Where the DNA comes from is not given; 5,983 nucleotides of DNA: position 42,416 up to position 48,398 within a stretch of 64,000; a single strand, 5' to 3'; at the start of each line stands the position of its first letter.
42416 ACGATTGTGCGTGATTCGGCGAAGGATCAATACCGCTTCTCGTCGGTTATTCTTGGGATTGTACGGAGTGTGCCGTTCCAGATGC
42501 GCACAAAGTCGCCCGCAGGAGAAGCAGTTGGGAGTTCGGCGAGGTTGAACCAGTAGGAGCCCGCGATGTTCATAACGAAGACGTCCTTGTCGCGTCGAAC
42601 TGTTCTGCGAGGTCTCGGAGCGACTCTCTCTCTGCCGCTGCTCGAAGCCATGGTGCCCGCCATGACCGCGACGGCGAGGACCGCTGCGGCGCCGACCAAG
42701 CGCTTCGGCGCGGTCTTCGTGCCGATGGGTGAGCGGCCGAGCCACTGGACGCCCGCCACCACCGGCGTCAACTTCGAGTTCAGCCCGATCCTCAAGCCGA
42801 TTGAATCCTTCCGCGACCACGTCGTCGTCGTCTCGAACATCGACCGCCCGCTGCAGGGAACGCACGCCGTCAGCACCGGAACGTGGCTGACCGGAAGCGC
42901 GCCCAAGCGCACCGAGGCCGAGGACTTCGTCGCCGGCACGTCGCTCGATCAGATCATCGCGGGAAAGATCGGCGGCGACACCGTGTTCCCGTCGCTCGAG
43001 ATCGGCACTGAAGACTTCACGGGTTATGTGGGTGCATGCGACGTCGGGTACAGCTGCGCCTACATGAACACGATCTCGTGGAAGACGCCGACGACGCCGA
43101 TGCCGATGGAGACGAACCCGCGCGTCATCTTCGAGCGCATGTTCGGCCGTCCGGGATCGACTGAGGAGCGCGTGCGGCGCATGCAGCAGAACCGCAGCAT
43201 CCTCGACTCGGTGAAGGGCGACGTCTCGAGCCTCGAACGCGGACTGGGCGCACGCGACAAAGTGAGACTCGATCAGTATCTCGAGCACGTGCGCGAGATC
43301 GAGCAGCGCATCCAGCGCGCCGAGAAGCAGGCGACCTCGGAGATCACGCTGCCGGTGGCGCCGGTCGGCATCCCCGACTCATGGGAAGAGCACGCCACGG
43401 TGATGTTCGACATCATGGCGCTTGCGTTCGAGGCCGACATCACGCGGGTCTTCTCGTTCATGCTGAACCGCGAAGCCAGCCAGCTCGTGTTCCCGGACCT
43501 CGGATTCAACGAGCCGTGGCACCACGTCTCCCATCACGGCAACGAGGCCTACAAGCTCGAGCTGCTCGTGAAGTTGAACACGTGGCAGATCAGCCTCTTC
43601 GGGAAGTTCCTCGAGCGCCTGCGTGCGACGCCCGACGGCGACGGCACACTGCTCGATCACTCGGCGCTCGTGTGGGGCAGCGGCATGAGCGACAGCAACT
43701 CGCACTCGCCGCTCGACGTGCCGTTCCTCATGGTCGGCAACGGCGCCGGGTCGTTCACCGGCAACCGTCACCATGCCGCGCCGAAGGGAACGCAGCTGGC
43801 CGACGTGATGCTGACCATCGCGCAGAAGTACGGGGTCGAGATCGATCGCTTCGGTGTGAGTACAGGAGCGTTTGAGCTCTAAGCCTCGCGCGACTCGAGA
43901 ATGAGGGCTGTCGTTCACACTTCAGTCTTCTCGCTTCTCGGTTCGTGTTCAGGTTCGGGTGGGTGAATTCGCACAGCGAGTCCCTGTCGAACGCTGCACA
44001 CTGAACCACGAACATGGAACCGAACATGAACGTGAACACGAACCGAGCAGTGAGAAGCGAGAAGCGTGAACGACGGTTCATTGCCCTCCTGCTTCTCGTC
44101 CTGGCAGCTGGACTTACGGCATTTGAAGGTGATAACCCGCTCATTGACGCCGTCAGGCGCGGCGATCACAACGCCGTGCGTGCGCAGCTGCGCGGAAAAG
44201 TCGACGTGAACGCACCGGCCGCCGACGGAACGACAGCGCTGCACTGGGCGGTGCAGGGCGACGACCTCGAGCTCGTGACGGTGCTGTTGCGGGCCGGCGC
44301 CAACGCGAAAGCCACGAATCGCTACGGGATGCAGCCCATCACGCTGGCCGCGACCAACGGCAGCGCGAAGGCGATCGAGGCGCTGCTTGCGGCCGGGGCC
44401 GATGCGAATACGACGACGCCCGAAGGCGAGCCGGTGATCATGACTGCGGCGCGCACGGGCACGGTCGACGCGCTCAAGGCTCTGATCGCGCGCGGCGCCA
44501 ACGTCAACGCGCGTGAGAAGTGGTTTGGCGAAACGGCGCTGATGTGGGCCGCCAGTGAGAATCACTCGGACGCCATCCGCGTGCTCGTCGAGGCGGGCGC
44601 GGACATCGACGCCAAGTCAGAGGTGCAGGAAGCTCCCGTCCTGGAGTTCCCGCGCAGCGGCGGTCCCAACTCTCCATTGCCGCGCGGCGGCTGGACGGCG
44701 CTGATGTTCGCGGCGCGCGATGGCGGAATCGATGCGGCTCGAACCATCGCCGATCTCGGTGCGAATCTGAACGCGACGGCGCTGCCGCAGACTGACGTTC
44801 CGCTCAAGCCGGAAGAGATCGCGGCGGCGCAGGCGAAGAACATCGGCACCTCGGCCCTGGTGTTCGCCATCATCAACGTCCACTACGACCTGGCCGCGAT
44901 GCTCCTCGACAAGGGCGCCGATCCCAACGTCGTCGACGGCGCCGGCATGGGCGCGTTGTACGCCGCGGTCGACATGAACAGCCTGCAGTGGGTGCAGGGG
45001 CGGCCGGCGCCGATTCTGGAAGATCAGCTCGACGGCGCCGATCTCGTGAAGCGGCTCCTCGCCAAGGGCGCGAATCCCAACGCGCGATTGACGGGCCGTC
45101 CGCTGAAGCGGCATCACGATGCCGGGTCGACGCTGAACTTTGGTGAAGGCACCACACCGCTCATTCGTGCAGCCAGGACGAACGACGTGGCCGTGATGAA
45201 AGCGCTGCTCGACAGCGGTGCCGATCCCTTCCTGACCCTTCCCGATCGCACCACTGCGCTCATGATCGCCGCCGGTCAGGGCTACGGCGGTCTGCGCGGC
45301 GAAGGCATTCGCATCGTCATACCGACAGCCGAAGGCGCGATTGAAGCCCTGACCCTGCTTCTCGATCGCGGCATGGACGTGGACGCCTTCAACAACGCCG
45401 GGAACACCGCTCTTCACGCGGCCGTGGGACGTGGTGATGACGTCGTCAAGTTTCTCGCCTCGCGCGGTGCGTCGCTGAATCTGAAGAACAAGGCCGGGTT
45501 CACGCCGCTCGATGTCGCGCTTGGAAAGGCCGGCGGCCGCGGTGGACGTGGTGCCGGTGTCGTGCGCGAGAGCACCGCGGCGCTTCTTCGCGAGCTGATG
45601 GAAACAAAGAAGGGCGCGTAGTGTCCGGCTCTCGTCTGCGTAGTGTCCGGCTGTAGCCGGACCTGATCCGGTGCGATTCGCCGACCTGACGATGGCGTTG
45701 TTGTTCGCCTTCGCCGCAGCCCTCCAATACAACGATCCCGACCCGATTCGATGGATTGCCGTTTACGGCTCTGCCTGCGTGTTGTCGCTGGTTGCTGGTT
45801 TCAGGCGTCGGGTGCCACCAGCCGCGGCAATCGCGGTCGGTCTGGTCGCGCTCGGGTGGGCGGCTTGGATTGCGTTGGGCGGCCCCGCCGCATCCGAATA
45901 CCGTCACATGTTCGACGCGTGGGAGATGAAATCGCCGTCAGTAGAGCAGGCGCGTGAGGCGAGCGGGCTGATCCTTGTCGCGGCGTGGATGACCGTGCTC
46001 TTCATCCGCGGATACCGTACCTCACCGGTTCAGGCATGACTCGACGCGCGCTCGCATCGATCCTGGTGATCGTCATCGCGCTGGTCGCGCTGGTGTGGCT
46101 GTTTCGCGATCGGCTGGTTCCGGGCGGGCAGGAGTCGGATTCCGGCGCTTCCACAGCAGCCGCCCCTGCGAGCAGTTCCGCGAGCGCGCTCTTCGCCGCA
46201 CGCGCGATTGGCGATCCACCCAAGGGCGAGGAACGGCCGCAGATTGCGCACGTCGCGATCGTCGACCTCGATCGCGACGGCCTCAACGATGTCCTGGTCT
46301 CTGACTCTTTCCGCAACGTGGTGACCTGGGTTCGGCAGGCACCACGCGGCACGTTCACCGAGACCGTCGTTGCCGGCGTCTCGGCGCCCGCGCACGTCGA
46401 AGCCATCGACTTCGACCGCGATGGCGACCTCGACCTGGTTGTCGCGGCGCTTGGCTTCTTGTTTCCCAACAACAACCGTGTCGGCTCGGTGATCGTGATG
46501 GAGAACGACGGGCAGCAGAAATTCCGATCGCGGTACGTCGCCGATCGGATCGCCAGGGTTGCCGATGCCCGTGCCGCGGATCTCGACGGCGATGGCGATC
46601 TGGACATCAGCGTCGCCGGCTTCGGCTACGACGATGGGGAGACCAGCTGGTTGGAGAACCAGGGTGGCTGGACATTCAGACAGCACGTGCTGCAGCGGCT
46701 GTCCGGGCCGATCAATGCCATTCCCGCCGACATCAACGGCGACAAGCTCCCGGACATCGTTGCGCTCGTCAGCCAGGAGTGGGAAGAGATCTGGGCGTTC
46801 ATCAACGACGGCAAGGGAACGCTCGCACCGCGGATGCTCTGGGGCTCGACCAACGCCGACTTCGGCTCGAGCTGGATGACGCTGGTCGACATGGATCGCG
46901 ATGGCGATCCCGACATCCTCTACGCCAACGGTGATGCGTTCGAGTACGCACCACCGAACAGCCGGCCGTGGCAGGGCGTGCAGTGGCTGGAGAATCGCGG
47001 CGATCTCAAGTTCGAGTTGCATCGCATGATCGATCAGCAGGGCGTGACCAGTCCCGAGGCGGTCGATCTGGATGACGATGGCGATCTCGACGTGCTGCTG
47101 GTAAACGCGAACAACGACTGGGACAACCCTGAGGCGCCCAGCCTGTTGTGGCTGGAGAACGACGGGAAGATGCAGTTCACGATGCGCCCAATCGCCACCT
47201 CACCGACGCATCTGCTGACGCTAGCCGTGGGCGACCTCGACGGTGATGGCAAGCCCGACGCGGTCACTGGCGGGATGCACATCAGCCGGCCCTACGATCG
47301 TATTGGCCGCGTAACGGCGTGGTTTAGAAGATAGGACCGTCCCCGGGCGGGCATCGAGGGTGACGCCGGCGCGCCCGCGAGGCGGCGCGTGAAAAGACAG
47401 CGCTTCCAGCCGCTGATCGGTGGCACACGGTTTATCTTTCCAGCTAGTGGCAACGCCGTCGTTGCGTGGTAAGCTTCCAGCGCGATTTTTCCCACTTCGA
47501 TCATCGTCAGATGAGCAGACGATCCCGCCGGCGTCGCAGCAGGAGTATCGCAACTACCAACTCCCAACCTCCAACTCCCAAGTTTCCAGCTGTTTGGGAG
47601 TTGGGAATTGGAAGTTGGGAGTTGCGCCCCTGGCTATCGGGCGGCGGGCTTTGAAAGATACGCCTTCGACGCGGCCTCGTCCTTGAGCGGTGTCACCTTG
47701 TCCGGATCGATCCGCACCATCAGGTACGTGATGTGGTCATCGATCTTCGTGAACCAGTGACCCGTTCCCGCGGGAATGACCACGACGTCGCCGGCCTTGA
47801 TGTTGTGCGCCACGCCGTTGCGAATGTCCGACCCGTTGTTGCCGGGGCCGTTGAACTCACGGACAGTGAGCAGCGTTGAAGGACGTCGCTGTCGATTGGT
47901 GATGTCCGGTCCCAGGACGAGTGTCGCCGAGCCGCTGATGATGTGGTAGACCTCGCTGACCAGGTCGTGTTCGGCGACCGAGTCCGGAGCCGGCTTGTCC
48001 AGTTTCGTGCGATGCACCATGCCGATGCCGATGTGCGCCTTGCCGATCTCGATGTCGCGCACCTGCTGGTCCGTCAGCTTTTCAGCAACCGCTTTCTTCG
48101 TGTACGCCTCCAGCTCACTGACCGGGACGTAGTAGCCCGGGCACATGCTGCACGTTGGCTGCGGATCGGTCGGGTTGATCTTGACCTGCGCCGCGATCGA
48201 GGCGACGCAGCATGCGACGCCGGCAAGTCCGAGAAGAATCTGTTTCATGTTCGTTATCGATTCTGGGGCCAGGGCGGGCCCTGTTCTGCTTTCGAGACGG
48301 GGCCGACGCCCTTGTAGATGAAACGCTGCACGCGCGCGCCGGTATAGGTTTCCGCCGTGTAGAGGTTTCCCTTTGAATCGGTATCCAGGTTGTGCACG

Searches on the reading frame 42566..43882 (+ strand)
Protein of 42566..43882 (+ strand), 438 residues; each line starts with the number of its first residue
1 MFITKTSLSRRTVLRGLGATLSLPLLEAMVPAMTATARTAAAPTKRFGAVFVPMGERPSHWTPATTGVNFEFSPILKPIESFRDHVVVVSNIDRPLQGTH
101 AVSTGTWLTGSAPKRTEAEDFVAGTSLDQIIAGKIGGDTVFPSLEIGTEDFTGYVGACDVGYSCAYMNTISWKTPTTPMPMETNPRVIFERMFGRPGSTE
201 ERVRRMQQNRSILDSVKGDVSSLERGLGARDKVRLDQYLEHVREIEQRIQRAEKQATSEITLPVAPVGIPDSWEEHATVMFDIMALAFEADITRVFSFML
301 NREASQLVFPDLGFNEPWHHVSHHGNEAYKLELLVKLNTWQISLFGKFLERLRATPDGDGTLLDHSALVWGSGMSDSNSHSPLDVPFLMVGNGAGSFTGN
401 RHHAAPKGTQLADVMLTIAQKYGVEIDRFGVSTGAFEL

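Call 9: search_protein_families(library=pfam, proteins=[window:42566-43882:+])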
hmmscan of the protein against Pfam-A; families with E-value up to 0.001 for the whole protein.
window:42566-43882:+ (438 aa): 1 family
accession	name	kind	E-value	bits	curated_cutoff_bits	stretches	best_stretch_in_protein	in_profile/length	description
PF07586.16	HXXSHH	-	3.9e-92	309.6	30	1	46-345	1-306/307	Protein of unknown function (DUF1552)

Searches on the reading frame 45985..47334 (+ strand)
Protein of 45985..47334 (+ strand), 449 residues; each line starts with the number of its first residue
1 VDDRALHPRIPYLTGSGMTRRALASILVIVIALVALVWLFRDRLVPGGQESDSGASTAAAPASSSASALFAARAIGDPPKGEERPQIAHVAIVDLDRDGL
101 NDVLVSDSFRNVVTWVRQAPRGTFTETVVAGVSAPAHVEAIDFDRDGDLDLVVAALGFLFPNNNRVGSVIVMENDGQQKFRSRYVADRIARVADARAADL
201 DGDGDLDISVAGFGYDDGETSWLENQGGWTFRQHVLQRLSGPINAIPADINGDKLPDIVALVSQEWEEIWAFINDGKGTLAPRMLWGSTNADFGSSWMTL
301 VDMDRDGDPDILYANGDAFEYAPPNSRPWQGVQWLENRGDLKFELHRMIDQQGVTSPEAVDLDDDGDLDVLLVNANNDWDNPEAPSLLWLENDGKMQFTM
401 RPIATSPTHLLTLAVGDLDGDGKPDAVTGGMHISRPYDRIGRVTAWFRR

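Call 43: search_protein_families(library=pfam, proteins=[window:45985-47334:+])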
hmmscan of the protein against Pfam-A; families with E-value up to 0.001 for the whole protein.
window:45985-47334:+ (449 aa): 2 families
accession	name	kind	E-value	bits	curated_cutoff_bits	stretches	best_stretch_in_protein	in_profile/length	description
PF13517.12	FG-GAP_3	-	1.6e-42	144.4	26.9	5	361-427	1-60/61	FG-GAP-like repeat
PF01839.29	FG-GAP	-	2.8e-16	59.4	22.1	1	140-172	7-37/37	FG-GAP repeat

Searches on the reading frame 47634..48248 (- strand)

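Call 43: search_protein_families(library=pfam, proteins=[window:47634-48248:-])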
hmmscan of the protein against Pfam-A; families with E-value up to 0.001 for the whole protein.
window:47634-48248:- (204 aa): 1 family
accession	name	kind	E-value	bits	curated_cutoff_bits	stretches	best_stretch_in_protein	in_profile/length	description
PF07883.17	Cupin_2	-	0.00021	21.4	27.2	0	144-170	34-60/70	Cupin domain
